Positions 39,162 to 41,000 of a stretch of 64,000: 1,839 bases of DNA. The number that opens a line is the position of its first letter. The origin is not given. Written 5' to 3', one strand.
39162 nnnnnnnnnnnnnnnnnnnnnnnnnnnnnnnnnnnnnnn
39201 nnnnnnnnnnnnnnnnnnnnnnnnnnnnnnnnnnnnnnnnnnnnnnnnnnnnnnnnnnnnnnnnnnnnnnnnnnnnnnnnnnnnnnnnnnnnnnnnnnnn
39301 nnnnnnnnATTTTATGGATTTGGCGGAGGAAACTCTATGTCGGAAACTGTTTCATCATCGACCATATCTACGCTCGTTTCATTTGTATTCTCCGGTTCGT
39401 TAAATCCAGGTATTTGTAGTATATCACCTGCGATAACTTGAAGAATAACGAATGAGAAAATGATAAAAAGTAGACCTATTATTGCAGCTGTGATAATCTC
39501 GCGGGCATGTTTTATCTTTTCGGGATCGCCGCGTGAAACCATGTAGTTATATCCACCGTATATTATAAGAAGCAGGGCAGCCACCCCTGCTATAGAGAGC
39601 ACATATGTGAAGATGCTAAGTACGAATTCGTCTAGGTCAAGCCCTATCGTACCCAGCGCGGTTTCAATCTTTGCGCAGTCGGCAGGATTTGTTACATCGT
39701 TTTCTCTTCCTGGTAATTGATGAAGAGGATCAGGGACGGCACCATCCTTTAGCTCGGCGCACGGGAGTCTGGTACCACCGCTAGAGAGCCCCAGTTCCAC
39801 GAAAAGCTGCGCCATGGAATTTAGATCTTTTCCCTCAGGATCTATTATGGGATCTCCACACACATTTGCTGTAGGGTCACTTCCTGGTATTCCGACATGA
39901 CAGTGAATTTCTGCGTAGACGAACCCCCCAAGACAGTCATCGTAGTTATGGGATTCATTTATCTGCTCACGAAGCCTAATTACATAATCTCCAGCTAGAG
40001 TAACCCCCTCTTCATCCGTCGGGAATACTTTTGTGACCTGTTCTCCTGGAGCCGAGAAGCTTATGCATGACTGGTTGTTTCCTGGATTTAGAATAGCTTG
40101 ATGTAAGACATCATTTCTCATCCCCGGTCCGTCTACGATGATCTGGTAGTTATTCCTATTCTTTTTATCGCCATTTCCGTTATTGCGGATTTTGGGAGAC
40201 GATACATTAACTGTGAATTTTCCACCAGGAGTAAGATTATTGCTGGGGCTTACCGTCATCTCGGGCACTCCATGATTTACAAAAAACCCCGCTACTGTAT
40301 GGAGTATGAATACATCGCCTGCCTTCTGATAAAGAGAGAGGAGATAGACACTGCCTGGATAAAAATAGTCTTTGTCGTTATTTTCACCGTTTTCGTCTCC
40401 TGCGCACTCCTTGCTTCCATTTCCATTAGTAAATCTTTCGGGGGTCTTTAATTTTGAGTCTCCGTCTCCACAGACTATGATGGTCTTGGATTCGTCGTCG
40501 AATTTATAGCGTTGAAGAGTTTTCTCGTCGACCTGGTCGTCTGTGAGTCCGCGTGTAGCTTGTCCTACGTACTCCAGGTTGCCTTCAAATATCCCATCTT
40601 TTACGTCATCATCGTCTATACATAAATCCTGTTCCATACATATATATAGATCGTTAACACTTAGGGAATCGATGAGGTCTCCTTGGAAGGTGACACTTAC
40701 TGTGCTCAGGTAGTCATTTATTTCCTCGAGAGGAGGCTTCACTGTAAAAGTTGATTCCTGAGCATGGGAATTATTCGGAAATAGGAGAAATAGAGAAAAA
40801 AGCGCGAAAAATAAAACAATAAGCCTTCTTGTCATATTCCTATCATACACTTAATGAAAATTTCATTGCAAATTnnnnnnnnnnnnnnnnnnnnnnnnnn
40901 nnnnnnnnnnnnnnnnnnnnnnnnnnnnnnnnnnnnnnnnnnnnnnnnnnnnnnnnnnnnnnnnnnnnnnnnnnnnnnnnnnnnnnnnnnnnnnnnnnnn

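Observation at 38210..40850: Four tandem paralogous pilin-like genes, one fused to a roughly 400-aa Cys-rich secreted ectodomain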

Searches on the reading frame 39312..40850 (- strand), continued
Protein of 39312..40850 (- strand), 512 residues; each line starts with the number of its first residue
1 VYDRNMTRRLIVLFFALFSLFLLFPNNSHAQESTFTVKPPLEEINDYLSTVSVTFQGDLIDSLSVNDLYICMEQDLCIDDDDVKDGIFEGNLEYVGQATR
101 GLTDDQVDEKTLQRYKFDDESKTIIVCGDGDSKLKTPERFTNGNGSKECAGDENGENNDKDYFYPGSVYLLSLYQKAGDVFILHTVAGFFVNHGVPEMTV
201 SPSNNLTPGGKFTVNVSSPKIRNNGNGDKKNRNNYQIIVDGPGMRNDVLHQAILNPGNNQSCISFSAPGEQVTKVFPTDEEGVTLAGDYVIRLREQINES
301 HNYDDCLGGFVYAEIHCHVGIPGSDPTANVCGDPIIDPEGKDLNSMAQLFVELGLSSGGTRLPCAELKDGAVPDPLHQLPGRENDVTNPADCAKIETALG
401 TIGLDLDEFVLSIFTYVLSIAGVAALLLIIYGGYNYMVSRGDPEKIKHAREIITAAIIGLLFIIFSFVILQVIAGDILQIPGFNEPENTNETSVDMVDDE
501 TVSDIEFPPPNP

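Call 70: fold_search(model_id=the predicted structure, library=pdb)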
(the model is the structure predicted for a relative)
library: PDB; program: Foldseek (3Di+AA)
matches with E <= 10: 1082; with E <= 0.001: 25
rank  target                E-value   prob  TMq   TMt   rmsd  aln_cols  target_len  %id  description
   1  5x83_D                1.3e-04  0.99  0.16  0.31  12.2       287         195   10  Structure of DCC FN456 domains (released 2017-09-06)
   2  6gvl_A                1.7e-04  0.98  0.13  0.28  16.5       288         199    7  Second pair of Fibronectin type III domains of integrin beta4 bound to the bullous pemphigoid antigen BP230 (BPAG1e) (released 2019-03-20)
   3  1fnf                  1.9e-04  0.91  0.16  0.21  22.4       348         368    9  FRAGMENT OF HUMAN FIBRONECTIN ENCOMPASSING TYPE-III REPEATS 7 THROUGH 10 (released 1996-01-29)
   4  5gni_B                2.1e-04  0.98  0.15  0.30  11.7       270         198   11  The crystal structure of PECAM-1 IgL1-2 trans-homophilic dimer (released 2016-12-21)
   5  4lxo_A                2.4e-04  1.00  0.20  0.44  13.6       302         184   11  Crystal structure of 9,10Fn3-elegantin chimera (released 2014-08-06)
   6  7s2s_D                2.4e-04  0.97  0.16  0.31  12.4       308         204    8  nanobody bound to Interleukin-2Rbeta (released 2022-03-30)
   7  10ft_A                2.4e-04  0.93  0.15  0.14  12.1       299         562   10  Cryo-EM structure of receptor tyrosine kinase ROS1 in complex with NELL2 (released 2026-02-25)
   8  6xax_B                2.5e-04  0.82  0.15  0.25  21.6       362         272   10  Structure of a fragment of human fibronectin containing the 11th type III domain, extra domain A, and the 12th type II (released 2021-06-09)
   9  2erj_B                2.8e-04  0.96  0.17  0.32  12.3       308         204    9  Crystal structure of the heterotrimeric interleukin-2 receptor in complex with interleukin-2 (released 2006-02-21)
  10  8v29_B                3.1e-04  0.98  0.15  0.13  13.5       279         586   11  Cryo-EM structure of human type I OSM receptor complex: model for full extracellular assembly (released 2024-11-20)
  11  9kmc_B                3.7e-04  0.97  0.17  0.33  12.3       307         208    8  Cryo-EM structure of the heterotrimeric interleukin-2 receptor in complex with interleukin-2 and anti-CD25 Fab S417 (released 2025-11-19)
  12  6oan_B                3.7e-04  0.92  0.14  0.28  19.6       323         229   11  Structure of DBP in complex with human neutralizing antibody 053054 (released 2019-06-12)
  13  8a17_D                4.4e-04  0.85  0.16  0.26  13.5       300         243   10  Human PTPRM domains FN3-4, in spacegroup P3221 (released 2023-03-15)
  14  6dg5_B                4.9e-04  0.98  0.18  0.36  11.9       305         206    6  Structure of a de novo designed Interleukin-2/Interleukin-15 mimetic complex with IL-2Rb and IL-2Rg (released 2019-01-16)
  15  3qaz_B                5.2e-04  0.91  0.15  0.29  11.7       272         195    8  IL-2 mutant D10 ternary complex (released 2012-04-11)
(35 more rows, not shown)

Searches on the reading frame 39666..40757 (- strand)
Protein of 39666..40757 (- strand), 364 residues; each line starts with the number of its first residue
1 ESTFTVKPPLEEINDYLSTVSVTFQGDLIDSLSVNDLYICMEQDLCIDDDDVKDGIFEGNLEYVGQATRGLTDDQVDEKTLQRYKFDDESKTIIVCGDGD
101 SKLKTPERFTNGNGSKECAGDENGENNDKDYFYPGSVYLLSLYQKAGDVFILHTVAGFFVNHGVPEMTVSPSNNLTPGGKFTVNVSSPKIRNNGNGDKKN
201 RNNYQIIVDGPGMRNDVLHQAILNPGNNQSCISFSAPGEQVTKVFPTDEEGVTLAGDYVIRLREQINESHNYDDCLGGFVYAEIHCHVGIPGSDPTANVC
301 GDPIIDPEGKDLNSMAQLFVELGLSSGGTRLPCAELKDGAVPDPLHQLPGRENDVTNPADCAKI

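Call 65: search_protein_representatives(protein=window:39666-40757:-)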
Query: 364 residues. Proteins with E-value up to 0.001 (for the whole library): 66; up to 1e-10: 29; up to 1e-30: 8. The best 66 are listed.
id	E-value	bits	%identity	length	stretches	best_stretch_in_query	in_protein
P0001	5.8e-248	838.4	100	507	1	1-364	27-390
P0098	9.4e-46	173.0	38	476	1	2-338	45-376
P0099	8.2e-42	160.0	40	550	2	2-214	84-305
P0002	3.2e-41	158.0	38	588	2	2-173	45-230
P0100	3.2e-38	148.2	37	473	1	8-344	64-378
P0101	5.5e-38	147.4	38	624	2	2-277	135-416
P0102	1.5e-37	146.0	40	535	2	3-273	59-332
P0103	5.6e-36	140.8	42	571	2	2-214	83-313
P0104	2.5e-29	118.9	36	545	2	3-274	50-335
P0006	3.2e-28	115.3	34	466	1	13-336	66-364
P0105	9.3e-28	113.7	44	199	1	2-147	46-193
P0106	3.2e-27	112.0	35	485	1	9-336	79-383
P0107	3.0e-25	105.5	34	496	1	12-345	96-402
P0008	8.9e-24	100.6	33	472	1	3-344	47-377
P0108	2.0e-22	96.2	38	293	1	3-269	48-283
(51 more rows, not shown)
